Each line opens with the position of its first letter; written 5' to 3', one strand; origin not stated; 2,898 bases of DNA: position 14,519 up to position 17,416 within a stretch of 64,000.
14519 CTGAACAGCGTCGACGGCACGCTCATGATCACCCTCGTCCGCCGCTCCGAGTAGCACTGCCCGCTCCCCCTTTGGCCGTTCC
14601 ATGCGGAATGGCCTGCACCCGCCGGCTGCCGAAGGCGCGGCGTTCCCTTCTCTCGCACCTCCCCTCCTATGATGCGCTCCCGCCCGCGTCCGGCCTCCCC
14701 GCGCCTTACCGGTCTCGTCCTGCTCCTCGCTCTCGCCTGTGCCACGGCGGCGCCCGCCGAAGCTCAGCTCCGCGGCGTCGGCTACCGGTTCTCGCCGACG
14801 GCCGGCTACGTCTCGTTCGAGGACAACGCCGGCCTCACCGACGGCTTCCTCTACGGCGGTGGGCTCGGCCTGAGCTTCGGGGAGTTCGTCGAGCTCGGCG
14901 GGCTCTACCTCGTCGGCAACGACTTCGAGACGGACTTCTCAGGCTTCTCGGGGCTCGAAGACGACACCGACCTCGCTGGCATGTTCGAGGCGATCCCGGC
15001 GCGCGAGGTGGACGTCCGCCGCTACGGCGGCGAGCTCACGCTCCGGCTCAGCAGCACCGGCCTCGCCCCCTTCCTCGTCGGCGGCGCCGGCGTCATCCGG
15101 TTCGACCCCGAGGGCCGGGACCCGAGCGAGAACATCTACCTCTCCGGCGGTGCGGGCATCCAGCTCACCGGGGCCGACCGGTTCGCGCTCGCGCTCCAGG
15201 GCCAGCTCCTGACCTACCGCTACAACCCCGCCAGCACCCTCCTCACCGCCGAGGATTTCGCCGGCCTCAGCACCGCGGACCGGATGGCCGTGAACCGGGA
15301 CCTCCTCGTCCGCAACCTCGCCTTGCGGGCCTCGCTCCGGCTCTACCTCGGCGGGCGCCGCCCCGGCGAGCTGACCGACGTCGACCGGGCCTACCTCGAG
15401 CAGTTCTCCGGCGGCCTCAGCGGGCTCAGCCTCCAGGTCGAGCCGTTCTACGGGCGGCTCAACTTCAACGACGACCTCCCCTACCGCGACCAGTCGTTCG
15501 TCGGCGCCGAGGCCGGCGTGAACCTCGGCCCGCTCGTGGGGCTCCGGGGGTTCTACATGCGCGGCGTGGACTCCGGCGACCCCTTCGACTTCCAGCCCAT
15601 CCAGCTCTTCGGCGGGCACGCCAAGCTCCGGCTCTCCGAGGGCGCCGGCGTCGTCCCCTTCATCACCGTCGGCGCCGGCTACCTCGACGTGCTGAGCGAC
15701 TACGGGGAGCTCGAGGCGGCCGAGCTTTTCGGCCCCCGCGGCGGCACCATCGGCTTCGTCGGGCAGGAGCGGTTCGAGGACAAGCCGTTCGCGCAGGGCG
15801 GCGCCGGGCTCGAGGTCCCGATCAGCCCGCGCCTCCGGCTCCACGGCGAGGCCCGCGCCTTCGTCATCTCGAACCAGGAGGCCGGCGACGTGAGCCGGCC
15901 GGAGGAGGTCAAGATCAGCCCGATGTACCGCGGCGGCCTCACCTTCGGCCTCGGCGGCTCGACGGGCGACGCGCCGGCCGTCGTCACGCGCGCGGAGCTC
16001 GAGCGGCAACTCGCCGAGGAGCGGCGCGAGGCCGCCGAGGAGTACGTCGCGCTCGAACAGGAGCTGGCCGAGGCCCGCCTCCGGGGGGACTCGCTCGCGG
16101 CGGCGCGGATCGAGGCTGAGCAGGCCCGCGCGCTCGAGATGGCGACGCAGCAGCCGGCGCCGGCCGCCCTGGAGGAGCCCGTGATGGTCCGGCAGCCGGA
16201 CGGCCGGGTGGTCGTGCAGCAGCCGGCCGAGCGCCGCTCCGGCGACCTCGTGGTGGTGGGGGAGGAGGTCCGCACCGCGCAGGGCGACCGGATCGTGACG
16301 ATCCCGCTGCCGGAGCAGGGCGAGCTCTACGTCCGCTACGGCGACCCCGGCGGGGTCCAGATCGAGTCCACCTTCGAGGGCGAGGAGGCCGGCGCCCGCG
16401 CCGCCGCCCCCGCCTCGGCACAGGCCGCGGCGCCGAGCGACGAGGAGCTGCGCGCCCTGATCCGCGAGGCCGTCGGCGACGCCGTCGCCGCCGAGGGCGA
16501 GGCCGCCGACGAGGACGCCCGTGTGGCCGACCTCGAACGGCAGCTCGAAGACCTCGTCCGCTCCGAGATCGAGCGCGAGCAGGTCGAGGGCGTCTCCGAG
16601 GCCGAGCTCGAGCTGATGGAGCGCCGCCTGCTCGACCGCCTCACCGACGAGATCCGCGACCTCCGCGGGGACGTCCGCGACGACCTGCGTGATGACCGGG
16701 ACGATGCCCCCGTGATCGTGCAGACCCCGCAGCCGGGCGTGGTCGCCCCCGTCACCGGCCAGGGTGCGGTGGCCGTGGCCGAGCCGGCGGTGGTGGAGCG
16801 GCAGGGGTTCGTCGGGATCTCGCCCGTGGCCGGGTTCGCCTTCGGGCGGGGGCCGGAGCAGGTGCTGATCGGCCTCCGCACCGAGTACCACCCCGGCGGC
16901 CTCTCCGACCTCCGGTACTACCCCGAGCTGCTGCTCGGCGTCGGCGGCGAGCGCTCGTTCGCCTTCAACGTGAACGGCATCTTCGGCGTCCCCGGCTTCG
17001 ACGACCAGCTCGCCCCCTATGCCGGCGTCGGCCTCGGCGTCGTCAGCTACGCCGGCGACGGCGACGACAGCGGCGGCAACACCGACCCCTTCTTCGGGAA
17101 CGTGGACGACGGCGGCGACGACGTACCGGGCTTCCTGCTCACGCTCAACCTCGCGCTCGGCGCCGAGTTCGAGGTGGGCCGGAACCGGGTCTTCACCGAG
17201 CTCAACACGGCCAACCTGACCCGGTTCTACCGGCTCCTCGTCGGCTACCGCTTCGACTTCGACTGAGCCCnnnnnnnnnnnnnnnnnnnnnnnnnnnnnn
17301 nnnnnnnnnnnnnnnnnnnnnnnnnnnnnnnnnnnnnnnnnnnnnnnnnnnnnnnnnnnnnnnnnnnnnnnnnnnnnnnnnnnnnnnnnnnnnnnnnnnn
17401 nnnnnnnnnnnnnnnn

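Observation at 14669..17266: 865-aa OM protein with barrel-like modules at both ends separated by a about 240-aa acidic coiled coil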

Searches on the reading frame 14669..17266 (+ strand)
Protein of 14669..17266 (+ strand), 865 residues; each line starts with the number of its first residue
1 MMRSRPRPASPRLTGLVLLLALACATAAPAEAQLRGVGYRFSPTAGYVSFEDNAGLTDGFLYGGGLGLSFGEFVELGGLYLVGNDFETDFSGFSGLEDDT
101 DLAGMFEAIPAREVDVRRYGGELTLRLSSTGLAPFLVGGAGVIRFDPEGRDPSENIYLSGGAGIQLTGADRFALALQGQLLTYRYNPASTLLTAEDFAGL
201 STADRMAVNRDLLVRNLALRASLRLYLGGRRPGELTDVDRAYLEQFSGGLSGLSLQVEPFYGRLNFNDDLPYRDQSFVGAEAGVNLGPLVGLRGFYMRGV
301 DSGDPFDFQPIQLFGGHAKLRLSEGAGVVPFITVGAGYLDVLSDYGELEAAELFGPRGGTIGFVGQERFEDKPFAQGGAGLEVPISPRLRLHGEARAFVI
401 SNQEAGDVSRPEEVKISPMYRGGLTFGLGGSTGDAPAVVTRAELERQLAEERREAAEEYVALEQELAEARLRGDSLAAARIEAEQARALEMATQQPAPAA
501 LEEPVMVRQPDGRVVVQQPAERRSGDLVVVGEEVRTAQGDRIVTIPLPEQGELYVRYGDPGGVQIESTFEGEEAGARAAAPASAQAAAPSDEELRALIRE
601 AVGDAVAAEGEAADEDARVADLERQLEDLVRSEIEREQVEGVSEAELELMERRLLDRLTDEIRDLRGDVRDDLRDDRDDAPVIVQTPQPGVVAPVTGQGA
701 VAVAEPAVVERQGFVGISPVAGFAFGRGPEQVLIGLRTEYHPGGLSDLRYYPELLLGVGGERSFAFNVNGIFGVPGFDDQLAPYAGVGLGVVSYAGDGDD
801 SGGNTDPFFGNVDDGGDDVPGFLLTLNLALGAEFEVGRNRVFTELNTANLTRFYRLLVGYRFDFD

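Call 4: search_protein_families(library=pfam, proteins=[window:14669-17266:+], max_evalue=0.1)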
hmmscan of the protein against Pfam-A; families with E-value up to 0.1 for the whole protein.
window:14669-17266:+ (865 aa): 1 family
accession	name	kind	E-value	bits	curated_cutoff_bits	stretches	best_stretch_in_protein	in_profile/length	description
PF13505.12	OMP_b-brl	-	5.9e-12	46.5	28.7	2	18-174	3-146/175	Outer membrane protein beta-barrel domain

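Call 5: search_protein_families(library=ncbifam, proteins=[window:14669-17266:+], max_evalue=0.1)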
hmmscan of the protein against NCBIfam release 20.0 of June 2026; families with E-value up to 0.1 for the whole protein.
window:14669-17266:+ (865 aa): 1 family
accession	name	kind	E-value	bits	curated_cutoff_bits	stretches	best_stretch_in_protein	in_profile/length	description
TIGR04565.1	OMP_myx_plus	subfamily_domain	1.2e-05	25.3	60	0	135-188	90-138/161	outer membrane beta-barrel domain-containing protein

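Call 7: find_homologous_proteins(query=window:14669-17263:+)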
Query window:14669-17263:+ (865 aa): 152 proteins with E <= 0.001 among 8000 candidates; the best 120 are listed.
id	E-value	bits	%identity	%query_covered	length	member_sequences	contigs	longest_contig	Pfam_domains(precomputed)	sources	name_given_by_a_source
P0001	0.0e+0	1881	100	100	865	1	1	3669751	PF13505.13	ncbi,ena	-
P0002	4.7e-247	840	52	96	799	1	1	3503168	PF13505.13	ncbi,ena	-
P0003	4.5e-229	781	51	96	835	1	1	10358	PF13505.13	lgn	-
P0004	9.8e-222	757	51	96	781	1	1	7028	PF13505.13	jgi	jgi:hypothetical protein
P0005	3.6e-220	751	49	100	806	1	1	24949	-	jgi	jgi:hypothetical protein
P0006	7.8e-219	747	57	53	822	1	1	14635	PF13505.13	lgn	-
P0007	1.4e-212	726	48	98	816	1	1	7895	PF13505.13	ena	-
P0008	2.1e-212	726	49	96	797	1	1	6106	PF13505.13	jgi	-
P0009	8.1e-206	704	45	98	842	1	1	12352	PF13505.13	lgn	-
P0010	1.7e-205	703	48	96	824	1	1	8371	PF13505.13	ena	-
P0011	1.2e-203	697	46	96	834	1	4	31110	PF13505.13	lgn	-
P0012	2.4e-203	696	45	96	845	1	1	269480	PF13505.13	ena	-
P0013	2.2e-199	683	44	96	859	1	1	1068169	PF13505.13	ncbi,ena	-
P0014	1.3e-198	680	46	96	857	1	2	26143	PF13505.13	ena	-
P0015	7.1e-197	674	46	98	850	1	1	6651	PF13505.13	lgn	-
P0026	1.6e-190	653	46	96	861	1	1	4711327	PF13505.13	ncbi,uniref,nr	ncbi:hypothetical protein [Rubrivirga marina]|uniref:Outer membrane protein beta-barrel domain-conta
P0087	1.0e-101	360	34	97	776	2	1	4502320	PF13505.13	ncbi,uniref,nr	ncbi:porin family protein [Rhodocaloribacter litoris]|uniref:outer membrane beta-barrel protein n=1 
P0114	1.1e-76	277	30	97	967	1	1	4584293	-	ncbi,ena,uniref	ncbi:hypothetical protein [Neolewinella sp.]|uniref:hypothetical protein n=1 Tax=Neolewinella sp. Ta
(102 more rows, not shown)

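Call 8: find_encoding_contigs(protein=P0001, flank=10000, max_places=2)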
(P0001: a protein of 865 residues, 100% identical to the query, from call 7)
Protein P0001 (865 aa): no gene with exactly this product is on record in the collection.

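Call 9: find_encoding_contigs(protein=P0026, flank=8000, max_places=1)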
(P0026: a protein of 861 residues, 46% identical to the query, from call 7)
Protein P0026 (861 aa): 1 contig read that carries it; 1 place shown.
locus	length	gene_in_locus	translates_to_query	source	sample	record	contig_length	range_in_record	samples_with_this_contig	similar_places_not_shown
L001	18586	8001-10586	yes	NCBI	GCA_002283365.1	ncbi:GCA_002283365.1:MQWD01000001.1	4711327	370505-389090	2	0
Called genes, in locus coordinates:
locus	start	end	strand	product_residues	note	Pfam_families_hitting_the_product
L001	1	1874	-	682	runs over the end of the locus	-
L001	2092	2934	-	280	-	PF00140:Sigma70_r1_2, PF04542:Sigma70_r2, PF04539:Sigma70_r3, PF04545:Sigma70_r4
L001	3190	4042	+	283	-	PF00809:Pterin_bind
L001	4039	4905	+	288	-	PF02457:DAC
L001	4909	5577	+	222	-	PF01135:PCMT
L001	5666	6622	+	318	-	PF04018:VCA0040-like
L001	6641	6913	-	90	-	PF03319:EutN_CcmL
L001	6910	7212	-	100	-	PF03319:EutN_CcmL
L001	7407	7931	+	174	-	-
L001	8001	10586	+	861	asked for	PF13505:OMP_b-brl (faint)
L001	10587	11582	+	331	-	PF00691:OmpA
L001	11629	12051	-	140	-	PF19834:DUF6314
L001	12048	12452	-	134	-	PF14539:DUF4442, PF13622:4HBT_3 (faint), PF03061:4HBT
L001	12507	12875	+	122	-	-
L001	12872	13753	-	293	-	-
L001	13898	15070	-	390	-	PF01676:Metalloenzyme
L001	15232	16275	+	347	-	PF00814:TsaD, PF22521:HypF_C_2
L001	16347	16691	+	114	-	-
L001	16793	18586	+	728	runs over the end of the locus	PF13620:CarboxypepD_reg, PF13715:CarbopepD_reg_2, PF07715:Plug, PF00593:TonB_dep_Rec_b-barrel, PF25183:OMP_b-brl_4 (weak)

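Call 10: find_encoding_contigs(protein=P0087, flank=8000, max_places=1)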
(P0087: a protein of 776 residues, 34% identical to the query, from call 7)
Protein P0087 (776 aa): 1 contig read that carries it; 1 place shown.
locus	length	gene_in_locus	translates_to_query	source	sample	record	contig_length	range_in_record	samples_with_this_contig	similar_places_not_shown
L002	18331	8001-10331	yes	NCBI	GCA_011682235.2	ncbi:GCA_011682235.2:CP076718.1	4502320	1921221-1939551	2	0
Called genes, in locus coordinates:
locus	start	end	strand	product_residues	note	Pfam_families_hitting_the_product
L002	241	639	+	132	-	PF13585:CHU_C (weak), PF13860:FlgD_ig, PF18962:Por_Secre_tail (weak)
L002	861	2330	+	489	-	PF00890:FAD_binding_2 (faint), PF01134:GIDA (faint), PF01262:AlaDh_PNT_C (faint), PF01266:DAO (faint), PF07992:Pyr_redox_2, PF13738:Pyr_redox_3 (weak), PF00070:Pyr_redox, PF02852:Pyr_redox_dim, +3 more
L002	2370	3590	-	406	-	PF04966:OprB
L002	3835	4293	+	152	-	PF13488:Gly-zipper_Omp, PF03780:Asp23 (weak)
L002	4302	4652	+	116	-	-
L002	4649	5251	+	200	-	PF19803:DUF6286 (weak)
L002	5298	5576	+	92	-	-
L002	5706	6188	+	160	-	PF03780:Asp23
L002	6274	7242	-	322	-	PF00486:Trans_reg_C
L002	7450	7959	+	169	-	-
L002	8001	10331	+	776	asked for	PF13505:OMP_b-brl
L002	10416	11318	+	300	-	PF00691:OmpA, PF05359:DUF748 (faint)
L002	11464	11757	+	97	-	PF05258:DciA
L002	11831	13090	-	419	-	PF00109:ketoacyl-synt, PF02801:Ketoacyl-synt_C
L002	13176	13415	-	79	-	PF00550:PP-binding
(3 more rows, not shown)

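Call 11: find_encoding_contigs(protein=P0114, flank=8000, max_places=1)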
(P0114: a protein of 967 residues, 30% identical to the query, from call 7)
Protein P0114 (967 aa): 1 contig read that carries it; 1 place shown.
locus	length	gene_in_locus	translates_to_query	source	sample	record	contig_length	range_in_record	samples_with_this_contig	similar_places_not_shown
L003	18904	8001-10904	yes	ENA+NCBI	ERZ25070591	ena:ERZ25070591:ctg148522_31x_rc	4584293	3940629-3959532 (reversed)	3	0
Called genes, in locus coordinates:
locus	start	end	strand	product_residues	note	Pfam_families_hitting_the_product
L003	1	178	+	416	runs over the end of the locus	-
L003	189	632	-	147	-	-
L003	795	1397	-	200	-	PF01252:Peptidase_A8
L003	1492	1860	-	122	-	PF01258:zf-dskA_traR (weak)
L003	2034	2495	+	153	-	-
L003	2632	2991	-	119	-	-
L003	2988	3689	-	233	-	PF01564:Spermine_synth (weak)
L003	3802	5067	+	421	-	PF00364:Biotin_lipoyl, PF02817:E3_binding, PF00198:2-oxoacid_dh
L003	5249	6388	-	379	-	PF13349:DUF4097 (weak)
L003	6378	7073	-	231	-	-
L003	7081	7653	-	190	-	PF07638:Sigma70_ECF (faint), PF04542:Sigma70_r2, PF08281:Sigma70_r4_2, PF04545:Sigma70_r4 (weak)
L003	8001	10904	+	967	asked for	-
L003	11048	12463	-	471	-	PF01098:FTSW_RODA_SPOVE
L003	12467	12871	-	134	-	PF05036:SPOR (weak)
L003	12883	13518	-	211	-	PF01791:DeoC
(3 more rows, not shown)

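Call 31: predict_structure(alignment_id=A1)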
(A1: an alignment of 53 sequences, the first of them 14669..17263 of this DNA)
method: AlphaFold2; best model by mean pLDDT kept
length: 865 residues; sequences in the alignment: 53
mean_pLDDT: 77.3   pTM: 0.56
mean pLDDT of the five models: 77.3, 76.0, 75.9, 75.5, 75.0
residues with pLDDT >= 90: 360; 70-90: 252; 50-70: 95; < 50: 158
segments of 3 or more residues with pLDDT < 50: 1-6, 29-33, 435-439, 498-506, 517-542, 556-588, 610-612, 638-640, 673-709, 799-819
pLDDT, mean of each block of 10 residues (from residue 1): 45 79 63 65 94 93 91 91 96 87 92 96 89 92 95 94 88 93 93 91 87 94 83 69 72 87 95 96 88 96 93 95 83 93 90 77 68 93 90 95 74 92 89 50 79 92 95 93 93 66 49 55 37 41 47 48 40 32 43 74 65 65 78 64 74 85 78 47 36 39 44 81 91 92 74 90 90 89 92 69 44 45 84 92 91 90 71
secondary structure, 60 per line:
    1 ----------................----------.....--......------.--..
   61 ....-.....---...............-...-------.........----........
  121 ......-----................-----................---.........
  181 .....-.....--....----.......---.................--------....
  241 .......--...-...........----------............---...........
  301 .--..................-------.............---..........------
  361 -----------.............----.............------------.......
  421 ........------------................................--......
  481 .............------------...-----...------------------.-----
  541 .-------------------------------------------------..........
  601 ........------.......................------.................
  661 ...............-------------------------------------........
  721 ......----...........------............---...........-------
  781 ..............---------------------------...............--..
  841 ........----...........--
elements in order (helices of 4 or more, strands of 3 or more residues): H11-26 E37-41 E44-49 E59-64 E66-70 E74-88 H100-108 E113-126 E132-147 E153-168 E172-185 H187-191 H194-197 H202-208 E212-228 H237-247 E254-264 E275-286 E290-301 E304-321 E329-341 H345-354 E372-384 E389-401 E414-428 H441-472 H475-493 E506-508 E514-516 H591-608 H615-637 H644-675 E713-726 E731-741 E748-759 E763-773 E781-794 E822-836 E839-848 E853-863

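Call 36: fold_search(model_id=the predicted structure, library=pdb)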
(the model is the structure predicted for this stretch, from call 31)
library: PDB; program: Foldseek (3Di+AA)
matches with E <= 10: 1017; with E <= 0.001: 195
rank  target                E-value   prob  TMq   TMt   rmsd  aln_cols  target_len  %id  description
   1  2x9k                  3.2e-08  1.00  0.10  0.25  21.2       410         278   12  Structure of a E.coli porin (released 2011-01-26)
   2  2wvp                  4.7e-08  1.00  0.10  0.27  21.1       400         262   13  Synthetically modified OmpG (released 2010-07-14)
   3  2iwv_A                8.4e-08  1.00  0.10  0.27  20.5       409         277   11  Structure of the monomeric outer membrane porin OmpG in the open and closed conformation (released 2006-08-14)
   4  2f1c                  1.5e-07  1.00  0.10  0.27  20.9       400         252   12  Crystal structure of the monomeric porin OmpG (released 2006-06-27)
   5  4v3g_B                1.8e-06  1.00  0.11  0.24  21.7       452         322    8  Crystal structure of CymA from Klebsiella oxytoca (released 2015-06-03)
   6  7q5c                  2.4e-06  1.00  0.10  0.27  21.3       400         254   11  Crystal structure of OmpG in space group 96 (released 2022-11-16)
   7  6z34                  2.6e-06  1.00  0.10  0.19  21.3       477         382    9  CymD monoaromatic hydrocarbon channel (released 2020-11-04)
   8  2r4n_A                2.7e-06  1.00  0.10  0.19  20.6       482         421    8  Crystal structure of the long-chain fatty acid transporter FadL mutant N33A (released 2008-09-16)
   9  3pgr                  5.6e-06  1.00  0.10  0.20  19.7       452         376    6  Asp348Arg mutant of EcFadL (released 2011-05-25)
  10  3dwo                  5.9e-06  0.99  0.09  0.16  26.0       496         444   10  Crystal structure of a Pseudomonas aeruginosa FadL homologue (released 2008-12-16)
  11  4ctd_A                7.1e-06  1.00  0.10  0.31  20.3       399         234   10  X-ray structure of an engineered OmpG loop6-deletion (released 2014-08-13)
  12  3dwn_A                7.5e-06  0.99  0.09  0.17  25.2       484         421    7  Crystal structure of the long-chain fatty acid transporter FadL mutant A77E/S100R (released 2008-12-16)
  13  3pgs_B                7.8e-06  0.99  0.10  0.19  20.9       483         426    7  Phe3Gly mutant of EcFadL (released 2011-05-25)
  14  4ctd_B                1.3e-05  1.00  0.09  0.29  20.6       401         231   11  X-ray structure of an engineered OmpG loop6-deletion (released 2014-08-13)
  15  1t16_A                1.3e-05  0.98  0.10  0.17  24.2       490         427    8  Crystal structure of the bacterial fatty acid transporter FadL from Escherichia coli (released 2004-06-15)
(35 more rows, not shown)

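Call 41: find_related_loci(query=A1, collection=genome_contigs, flank=4000)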
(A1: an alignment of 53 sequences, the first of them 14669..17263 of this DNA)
Query A1 (865 aa) in genome_contigs; peptide patterns used: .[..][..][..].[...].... (x = any residue, [..] = any of these).
73 stretches matched a pattern; 72 encode a relative of the query (tblastn E <= 1e-3); 72 distinct loci.
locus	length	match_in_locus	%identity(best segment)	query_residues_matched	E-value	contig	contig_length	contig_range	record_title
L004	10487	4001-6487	44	36-864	0e+0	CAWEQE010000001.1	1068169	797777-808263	MAG: Rubricoccaceae bacterium isolate MFD01721.bin.2.107 genome assembly, contig: contig_13259, whole genome shotgun seq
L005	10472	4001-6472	46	10-864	0e+0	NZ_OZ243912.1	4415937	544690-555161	MAG: Rubrivirga sp. isolate ea9bf608-3c81-4348-88b3-bda7443e7dba chromosome 1, complete sequence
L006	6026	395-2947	45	4-864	2e-179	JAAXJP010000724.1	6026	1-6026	MAG: Rubrivirga sp. isolate SW42617_bin_3 NODE_2538_length_6026_cov_16.440630, whole genome shotgun sequence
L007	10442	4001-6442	44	16-864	3e-176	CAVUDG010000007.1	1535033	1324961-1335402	MAG: uncultured Bacteroidetes bacterium isolate MFD03250.bin.2.72 genome assembly, contig: contig_4016, whole genome sho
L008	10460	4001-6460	44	28-864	5e-175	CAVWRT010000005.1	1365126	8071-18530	MAG: Rubricoccaceae bacterium isolate MFD03250.bin.2.74 genome assembly, contig: contig_9975, whole genome shotgun seque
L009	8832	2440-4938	46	33-864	4e-167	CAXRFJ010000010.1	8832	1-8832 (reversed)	MAG: Rubrivirga sp. isolate CJ05B_8.35 genome assembly, contig: k141_373364, whole genome shotgun sequence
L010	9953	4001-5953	42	6-664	2e-146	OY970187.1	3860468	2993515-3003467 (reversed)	MAG: Rubricoccaceae bacterium isolate MFD03250.bin.2.52 genome assembly, chromosome: 1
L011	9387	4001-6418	43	25-862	3e-146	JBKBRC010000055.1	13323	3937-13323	MAG: Rubricoccaceae bacterium isolate 21H_022.bin.3 NODE_2008_length_13323_cov_23.372898, whole genome shotgun sequence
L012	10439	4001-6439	46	17-864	3e-174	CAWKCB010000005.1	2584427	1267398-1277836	MAG: uncultured Bacteroidetes bacterium isolate MFD03250.bin.1.116 genome assembly, contig: contig_6117, whole genome sh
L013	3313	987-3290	35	30-864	6e-125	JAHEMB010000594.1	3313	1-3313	MAG: Rhodothermaceae bacterium isolate Ww644 NODE_146572_length_3313_cov_2.673872, whole genome shotgun sequence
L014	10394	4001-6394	44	29-864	3e-164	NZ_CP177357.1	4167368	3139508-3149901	Rubrivirga sp. IMCC45206 chromosome, complete genome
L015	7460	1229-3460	34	12-864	4e-109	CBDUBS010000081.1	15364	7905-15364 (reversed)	MAG TPA_asm: uncultured bacterium isolate ERR2431955_concoct_33 genome assembly, contig: ERZ23878311.2218, whole genome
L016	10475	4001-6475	32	32-864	2e-105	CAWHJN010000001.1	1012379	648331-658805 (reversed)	MAG: Rhodothermales bacterium isolate MFD01721.bin.1.94 genome assembly, contig: contig_28962, whole genome shotgun sequ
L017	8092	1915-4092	33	9-864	5e-105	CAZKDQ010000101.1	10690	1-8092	MAG TPA_asm: uncultured Rhodothermales bacterium isolate SRP220891_co3_377 genome assembly, contig: NODE_9891_length_106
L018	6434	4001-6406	31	1-793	5e-103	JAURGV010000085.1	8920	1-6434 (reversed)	MAG: Rhodothermales bacterium isolate SFB_649D_100_68 NODE_85_length_8920_cov_3.181160, whole genome shotgun sequence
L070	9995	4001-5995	27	4-687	6e-47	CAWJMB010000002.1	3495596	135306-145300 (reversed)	MAG: uncultured Gemmatimonadaceae bacterium isolate MFD02581.bin.2.2 genome assembly, contig: contig_31, whole genome sh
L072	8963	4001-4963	31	11-340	1e-29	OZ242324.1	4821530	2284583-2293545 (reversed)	MAG: Longimicrobiales bacterium isolate 07de4c10-1fa3-4f23-aeab-92fd89ad4539 genome assembly, chromosome: 1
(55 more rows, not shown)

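Call 50: search_solved_structures(query=A1, max_evalue=0.01)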
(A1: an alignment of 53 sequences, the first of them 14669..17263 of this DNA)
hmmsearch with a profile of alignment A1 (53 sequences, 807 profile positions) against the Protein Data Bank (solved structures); distinct sequences matched with E-value up to 0.01: 0.
